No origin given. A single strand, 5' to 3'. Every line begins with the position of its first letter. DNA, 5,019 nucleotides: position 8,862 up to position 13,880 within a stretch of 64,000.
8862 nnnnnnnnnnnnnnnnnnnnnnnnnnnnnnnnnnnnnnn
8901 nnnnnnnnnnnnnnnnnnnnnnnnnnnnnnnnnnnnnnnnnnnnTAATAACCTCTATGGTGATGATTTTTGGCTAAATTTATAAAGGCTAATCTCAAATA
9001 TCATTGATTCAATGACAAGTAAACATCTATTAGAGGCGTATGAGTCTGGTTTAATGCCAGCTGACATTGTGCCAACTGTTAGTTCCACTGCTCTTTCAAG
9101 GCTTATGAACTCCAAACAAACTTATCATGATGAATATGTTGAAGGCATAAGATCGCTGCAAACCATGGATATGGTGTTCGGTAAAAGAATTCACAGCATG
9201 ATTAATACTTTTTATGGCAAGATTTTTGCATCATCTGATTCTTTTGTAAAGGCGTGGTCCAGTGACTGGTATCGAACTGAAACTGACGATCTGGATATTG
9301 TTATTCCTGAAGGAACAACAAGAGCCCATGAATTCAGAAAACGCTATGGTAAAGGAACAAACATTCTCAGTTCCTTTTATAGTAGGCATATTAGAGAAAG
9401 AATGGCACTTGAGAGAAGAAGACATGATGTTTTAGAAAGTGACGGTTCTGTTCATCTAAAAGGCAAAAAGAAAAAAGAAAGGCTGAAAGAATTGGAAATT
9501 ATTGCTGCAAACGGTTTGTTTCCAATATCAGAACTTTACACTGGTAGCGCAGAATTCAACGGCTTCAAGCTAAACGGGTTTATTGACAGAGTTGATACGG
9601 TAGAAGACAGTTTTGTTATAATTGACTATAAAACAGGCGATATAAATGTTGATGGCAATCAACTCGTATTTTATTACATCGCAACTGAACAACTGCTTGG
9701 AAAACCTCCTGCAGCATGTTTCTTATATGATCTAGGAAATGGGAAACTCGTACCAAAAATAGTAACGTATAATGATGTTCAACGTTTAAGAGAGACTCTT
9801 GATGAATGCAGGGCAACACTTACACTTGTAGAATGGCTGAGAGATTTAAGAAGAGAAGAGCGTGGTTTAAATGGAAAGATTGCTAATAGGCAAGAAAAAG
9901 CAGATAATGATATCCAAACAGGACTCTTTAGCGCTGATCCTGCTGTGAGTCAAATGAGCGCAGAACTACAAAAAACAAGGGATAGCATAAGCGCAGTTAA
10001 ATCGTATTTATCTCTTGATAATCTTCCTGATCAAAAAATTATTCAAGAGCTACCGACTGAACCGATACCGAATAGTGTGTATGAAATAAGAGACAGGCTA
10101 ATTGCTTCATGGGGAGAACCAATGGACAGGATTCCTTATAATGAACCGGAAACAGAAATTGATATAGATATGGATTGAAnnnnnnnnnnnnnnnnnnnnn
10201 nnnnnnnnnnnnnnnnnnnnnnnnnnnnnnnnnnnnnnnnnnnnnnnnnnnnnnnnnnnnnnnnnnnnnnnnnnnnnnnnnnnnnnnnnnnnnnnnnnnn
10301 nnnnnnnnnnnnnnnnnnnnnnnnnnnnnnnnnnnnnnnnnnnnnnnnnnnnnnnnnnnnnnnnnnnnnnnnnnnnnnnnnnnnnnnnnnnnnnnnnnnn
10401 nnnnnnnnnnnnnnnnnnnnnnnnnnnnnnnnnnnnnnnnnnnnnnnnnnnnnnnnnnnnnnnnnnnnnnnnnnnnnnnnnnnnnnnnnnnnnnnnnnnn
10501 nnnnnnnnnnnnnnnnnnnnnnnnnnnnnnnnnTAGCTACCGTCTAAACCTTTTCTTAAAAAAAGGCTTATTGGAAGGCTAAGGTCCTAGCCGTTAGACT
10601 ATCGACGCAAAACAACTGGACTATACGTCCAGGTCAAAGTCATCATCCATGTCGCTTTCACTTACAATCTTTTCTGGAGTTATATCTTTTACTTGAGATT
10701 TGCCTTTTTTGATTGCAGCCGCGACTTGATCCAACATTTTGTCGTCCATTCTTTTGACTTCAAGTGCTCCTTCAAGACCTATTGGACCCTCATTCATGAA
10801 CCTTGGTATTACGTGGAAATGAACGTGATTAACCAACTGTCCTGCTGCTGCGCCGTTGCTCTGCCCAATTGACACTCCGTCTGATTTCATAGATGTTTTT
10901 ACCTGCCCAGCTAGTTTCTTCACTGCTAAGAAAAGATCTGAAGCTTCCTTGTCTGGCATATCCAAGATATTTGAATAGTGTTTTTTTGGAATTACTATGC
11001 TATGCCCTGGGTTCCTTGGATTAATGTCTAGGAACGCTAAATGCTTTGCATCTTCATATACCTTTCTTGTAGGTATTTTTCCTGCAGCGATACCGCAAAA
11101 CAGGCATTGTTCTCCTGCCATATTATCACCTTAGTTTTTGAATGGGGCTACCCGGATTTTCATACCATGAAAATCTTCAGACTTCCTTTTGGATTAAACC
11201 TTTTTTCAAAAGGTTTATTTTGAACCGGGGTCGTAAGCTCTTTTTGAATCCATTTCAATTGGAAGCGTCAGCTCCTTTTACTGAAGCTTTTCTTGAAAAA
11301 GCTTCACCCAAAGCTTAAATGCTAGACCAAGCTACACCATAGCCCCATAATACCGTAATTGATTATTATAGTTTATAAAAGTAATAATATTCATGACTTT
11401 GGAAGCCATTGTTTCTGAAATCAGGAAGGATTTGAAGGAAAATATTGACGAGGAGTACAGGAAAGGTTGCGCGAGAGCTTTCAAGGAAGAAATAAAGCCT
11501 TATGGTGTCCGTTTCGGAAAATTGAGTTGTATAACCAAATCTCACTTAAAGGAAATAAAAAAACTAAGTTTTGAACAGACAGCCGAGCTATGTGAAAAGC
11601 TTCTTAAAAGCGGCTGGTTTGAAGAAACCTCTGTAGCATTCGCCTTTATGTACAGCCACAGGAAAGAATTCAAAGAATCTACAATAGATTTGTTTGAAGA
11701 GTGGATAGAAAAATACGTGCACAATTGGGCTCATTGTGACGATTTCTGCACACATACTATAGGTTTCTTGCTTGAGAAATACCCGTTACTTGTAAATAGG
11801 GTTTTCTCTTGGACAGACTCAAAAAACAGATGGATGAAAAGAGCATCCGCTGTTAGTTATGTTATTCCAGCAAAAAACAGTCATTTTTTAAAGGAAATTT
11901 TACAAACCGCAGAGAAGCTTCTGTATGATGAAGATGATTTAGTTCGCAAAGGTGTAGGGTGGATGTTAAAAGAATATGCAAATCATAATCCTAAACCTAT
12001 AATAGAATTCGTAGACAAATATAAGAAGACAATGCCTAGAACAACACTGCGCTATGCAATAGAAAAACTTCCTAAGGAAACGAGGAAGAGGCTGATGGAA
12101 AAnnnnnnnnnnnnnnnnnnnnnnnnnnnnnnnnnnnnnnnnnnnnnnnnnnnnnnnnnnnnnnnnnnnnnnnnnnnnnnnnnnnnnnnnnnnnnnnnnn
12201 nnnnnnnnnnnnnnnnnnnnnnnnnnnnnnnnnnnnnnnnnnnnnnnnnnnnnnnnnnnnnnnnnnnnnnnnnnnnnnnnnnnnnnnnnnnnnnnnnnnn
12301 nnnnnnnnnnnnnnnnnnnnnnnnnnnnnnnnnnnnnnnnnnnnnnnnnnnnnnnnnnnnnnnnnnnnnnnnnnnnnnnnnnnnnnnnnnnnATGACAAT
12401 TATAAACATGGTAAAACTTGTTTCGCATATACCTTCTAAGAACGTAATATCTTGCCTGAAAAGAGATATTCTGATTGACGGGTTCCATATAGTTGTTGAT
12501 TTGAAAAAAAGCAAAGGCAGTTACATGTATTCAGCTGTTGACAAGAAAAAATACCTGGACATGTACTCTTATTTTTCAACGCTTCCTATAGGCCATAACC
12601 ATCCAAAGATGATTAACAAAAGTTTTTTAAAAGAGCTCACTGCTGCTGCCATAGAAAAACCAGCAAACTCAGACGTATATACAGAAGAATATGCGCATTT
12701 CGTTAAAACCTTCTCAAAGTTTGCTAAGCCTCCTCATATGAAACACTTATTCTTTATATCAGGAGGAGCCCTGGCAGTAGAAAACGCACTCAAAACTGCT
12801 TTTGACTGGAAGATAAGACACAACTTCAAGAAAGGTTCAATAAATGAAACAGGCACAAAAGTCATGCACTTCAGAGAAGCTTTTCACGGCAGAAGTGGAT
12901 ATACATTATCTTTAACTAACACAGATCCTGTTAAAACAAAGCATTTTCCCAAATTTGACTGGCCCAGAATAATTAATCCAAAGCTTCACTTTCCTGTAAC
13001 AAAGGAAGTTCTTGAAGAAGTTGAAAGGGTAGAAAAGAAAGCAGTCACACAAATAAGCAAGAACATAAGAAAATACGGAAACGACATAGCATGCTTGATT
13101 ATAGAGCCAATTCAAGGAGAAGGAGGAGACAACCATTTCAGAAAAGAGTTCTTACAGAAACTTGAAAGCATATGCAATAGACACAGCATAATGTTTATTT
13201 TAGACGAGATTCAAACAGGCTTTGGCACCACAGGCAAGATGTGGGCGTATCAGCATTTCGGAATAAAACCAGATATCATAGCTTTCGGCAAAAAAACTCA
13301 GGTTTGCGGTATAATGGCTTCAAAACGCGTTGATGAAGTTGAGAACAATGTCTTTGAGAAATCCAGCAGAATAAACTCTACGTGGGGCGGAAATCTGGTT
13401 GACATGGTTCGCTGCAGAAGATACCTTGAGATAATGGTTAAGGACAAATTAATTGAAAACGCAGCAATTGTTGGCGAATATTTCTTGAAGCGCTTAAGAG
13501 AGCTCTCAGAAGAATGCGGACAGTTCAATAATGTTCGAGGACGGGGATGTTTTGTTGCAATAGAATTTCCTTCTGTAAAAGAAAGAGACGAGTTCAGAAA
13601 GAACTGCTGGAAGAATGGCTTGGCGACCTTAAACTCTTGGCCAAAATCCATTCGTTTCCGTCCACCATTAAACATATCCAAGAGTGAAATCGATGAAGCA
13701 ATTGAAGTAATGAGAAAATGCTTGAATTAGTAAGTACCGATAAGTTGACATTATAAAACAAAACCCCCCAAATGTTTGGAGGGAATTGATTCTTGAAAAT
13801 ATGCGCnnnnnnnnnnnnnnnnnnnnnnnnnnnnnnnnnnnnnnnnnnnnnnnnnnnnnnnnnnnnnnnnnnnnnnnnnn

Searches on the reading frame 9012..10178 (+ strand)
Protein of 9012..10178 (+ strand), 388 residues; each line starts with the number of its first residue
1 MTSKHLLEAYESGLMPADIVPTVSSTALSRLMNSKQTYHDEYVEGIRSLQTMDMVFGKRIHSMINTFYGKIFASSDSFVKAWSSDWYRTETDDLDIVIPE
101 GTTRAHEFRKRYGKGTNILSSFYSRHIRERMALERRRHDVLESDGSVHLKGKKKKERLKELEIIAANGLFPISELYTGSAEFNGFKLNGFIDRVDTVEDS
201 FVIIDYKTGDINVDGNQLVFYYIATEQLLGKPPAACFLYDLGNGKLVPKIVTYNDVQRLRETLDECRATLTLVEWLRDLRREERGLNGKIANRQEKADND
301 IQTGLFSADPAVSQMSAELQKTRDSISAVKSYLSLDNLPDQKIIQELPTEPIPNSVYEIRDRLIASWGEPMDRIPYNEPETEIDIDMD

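Call 34: search_protein_families(library=pfam, proteins=[window:9012-10178:+], max_evalue=0.00001)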
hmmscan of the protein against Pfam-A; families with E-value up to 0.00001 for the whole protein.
window:9012-10178:+ (388 aa): 1 family
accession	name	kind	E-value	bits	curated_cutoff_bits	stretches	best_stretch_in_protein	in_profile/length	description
PF12705.13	PDDEXK_1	-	9.8e-17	62.1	22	1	23-268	2-215/247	PD-(D/E)XK nuclease superfamily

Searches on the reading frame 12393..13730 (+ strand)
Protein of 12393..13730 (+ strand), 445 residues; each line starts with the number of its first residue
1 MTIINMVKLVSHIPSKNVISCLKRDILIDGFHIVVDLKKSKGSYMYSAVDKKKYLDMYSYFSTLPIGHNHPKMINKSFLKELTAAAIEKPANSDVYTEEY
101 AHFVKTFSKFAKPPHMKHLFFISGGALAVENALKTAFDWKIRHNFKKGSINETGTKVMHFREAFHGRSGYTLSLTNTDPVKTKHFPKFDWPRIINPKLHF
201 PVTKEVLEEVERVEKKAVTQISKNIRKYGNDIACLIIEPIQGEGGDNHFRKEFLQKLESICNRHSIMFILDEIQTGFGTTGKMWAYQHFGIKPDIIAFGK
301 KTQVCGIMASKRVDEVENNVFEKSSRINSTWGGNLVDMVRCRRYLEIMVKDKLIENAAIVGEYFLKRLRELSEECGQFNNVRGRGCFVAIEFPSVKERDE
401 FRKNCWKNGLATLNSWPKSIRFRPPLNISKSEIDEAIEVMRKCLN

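Call 34: search_protein_families(library=pfam, proteins=[window:12393-13730:+], max_evalue=0.00001)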
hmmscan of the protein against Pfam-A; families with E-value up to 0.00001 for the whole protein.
window:12393-13730:+ (445 aa): 1 family
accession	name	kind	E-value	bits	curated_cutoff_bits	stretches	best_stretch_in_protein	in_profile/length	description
PF00202.27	Aminotran_3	-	5.8e-90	302.3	30.5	1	32-444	8-403/403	Aminotransferase class-III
